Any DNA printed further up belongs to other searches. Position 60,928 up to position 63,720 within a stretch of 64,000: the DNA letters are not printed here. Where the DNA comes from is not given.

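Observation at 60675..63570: Membrane-anchored two-ring Clp ATPase with inactivated D1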

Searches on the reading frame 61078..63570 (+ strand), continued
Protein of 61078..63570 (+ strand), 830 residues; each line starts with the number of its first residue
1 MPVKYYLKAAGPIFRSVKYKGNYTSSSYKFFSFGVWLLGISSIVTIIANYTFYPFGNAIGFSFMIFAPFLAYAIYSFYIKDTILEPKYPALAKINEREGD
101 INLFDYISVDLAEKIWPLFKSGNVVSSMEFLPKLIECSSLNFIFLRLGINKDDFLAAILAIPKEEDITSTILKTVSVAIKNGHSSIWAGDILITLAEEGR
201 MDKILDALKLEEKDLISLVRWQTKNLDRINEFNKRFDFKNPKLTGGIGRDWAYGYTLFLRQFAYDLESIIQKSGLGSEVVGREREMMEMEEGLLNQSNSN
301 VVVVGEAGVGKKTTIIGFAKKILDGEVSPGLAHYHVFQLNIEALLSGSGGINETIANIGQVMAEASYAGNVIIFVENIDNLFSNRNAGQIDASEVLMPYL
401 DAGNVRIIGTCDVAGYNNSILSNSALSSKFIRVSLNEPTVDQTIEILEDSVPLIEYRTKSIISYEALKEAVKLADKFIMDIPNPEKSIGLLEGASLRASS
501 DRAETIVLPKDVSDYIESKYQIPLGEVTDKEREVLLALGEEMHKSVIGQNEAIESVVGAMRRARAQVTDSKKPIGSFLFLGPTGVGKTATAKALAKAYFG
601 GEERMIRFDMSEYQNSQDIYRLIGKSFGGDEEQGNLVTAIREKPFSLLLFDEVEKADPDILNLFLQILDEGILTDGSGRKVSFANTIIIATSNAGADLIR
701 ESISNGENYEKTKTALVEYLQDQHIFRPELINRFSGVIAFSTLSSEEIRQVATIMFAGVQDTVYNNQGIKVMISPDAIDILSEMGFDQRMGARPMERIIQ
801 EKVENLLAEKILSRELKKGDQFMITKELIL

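Call 5: search_solved_structures(query=window:61078-63570:+, show_alignments=3, max_evalue=1e-10)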
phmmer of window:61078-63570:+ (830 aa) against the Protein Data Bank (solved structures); distinct sequences matched with E-value up to 1e-10: 55.
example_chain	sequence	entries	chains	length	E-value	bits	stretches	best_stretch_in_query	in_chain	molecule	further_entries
1qvr_A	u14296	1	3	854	1.2e-111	377.1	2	506-824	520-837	ClpB protein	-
6em9_A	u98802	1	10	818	2e-107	363.2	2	504-819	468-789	ATP-dependent Clp protease ATP-binding subunit ClpC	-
6em8_A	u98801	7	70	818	2.1e-107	363.1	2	502-819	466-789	ATP-dependent Clp protease ATP-binding subunit ClpC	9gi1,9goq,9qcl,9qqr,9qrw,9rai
6oax_C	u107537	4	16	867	2.3e-107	363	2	490-820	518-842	Hyperactive disaggregase ClpB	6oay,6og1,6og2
4d2q_A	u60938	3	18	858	2.9e-107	362.7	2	490-820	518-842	CLPB | CHAPERONE PROTEIN CLPB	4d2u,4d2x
6og3_E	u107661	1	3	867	2.9e-107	362.6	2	490-820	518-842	Hyperactive disaggregase ClpB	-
4ciu_A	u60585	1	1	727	1.4e-106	360.4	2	490-820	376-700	CHAPERONE PROTEIN CLPB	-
6qs4_A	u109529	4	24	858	3e-106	359.3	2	490-820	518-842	Chaperone protein ClpB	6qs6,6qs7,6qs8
6rn2_A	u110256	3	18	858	3.1e-106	359.2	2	490-820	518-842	Chaperone protein ClpB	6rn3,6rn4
5ofo_C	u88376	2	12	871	9.5e-104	351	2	490-820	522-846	Chaperone protein ClpB,ATP-dependent Clp protease ATP-binding subunit ClpA,Chaperone prote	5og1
8xon_S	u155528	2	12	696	1e-101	344.3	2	514-824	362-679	NDP-hexose 4-ketoreductase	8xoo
29hb_b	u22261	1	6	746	1.6e-100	340.4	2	491-813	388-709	ATP-dependent Clp protease, ATP-binding subunit ClpE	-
3j3t_A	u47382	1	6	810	4e-100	339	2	507-824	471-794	Negative regulator of genetic competence ClpC/MecB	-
3j3s_A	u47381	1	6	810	1.3e-99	337.3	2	507-824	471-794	Negative regulator of genetic competence ClpC/MecB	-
3j3r_A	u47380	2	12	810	2.3e-99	336.5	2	507-824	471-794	Negative regulator of genetic competence ClpC/MecB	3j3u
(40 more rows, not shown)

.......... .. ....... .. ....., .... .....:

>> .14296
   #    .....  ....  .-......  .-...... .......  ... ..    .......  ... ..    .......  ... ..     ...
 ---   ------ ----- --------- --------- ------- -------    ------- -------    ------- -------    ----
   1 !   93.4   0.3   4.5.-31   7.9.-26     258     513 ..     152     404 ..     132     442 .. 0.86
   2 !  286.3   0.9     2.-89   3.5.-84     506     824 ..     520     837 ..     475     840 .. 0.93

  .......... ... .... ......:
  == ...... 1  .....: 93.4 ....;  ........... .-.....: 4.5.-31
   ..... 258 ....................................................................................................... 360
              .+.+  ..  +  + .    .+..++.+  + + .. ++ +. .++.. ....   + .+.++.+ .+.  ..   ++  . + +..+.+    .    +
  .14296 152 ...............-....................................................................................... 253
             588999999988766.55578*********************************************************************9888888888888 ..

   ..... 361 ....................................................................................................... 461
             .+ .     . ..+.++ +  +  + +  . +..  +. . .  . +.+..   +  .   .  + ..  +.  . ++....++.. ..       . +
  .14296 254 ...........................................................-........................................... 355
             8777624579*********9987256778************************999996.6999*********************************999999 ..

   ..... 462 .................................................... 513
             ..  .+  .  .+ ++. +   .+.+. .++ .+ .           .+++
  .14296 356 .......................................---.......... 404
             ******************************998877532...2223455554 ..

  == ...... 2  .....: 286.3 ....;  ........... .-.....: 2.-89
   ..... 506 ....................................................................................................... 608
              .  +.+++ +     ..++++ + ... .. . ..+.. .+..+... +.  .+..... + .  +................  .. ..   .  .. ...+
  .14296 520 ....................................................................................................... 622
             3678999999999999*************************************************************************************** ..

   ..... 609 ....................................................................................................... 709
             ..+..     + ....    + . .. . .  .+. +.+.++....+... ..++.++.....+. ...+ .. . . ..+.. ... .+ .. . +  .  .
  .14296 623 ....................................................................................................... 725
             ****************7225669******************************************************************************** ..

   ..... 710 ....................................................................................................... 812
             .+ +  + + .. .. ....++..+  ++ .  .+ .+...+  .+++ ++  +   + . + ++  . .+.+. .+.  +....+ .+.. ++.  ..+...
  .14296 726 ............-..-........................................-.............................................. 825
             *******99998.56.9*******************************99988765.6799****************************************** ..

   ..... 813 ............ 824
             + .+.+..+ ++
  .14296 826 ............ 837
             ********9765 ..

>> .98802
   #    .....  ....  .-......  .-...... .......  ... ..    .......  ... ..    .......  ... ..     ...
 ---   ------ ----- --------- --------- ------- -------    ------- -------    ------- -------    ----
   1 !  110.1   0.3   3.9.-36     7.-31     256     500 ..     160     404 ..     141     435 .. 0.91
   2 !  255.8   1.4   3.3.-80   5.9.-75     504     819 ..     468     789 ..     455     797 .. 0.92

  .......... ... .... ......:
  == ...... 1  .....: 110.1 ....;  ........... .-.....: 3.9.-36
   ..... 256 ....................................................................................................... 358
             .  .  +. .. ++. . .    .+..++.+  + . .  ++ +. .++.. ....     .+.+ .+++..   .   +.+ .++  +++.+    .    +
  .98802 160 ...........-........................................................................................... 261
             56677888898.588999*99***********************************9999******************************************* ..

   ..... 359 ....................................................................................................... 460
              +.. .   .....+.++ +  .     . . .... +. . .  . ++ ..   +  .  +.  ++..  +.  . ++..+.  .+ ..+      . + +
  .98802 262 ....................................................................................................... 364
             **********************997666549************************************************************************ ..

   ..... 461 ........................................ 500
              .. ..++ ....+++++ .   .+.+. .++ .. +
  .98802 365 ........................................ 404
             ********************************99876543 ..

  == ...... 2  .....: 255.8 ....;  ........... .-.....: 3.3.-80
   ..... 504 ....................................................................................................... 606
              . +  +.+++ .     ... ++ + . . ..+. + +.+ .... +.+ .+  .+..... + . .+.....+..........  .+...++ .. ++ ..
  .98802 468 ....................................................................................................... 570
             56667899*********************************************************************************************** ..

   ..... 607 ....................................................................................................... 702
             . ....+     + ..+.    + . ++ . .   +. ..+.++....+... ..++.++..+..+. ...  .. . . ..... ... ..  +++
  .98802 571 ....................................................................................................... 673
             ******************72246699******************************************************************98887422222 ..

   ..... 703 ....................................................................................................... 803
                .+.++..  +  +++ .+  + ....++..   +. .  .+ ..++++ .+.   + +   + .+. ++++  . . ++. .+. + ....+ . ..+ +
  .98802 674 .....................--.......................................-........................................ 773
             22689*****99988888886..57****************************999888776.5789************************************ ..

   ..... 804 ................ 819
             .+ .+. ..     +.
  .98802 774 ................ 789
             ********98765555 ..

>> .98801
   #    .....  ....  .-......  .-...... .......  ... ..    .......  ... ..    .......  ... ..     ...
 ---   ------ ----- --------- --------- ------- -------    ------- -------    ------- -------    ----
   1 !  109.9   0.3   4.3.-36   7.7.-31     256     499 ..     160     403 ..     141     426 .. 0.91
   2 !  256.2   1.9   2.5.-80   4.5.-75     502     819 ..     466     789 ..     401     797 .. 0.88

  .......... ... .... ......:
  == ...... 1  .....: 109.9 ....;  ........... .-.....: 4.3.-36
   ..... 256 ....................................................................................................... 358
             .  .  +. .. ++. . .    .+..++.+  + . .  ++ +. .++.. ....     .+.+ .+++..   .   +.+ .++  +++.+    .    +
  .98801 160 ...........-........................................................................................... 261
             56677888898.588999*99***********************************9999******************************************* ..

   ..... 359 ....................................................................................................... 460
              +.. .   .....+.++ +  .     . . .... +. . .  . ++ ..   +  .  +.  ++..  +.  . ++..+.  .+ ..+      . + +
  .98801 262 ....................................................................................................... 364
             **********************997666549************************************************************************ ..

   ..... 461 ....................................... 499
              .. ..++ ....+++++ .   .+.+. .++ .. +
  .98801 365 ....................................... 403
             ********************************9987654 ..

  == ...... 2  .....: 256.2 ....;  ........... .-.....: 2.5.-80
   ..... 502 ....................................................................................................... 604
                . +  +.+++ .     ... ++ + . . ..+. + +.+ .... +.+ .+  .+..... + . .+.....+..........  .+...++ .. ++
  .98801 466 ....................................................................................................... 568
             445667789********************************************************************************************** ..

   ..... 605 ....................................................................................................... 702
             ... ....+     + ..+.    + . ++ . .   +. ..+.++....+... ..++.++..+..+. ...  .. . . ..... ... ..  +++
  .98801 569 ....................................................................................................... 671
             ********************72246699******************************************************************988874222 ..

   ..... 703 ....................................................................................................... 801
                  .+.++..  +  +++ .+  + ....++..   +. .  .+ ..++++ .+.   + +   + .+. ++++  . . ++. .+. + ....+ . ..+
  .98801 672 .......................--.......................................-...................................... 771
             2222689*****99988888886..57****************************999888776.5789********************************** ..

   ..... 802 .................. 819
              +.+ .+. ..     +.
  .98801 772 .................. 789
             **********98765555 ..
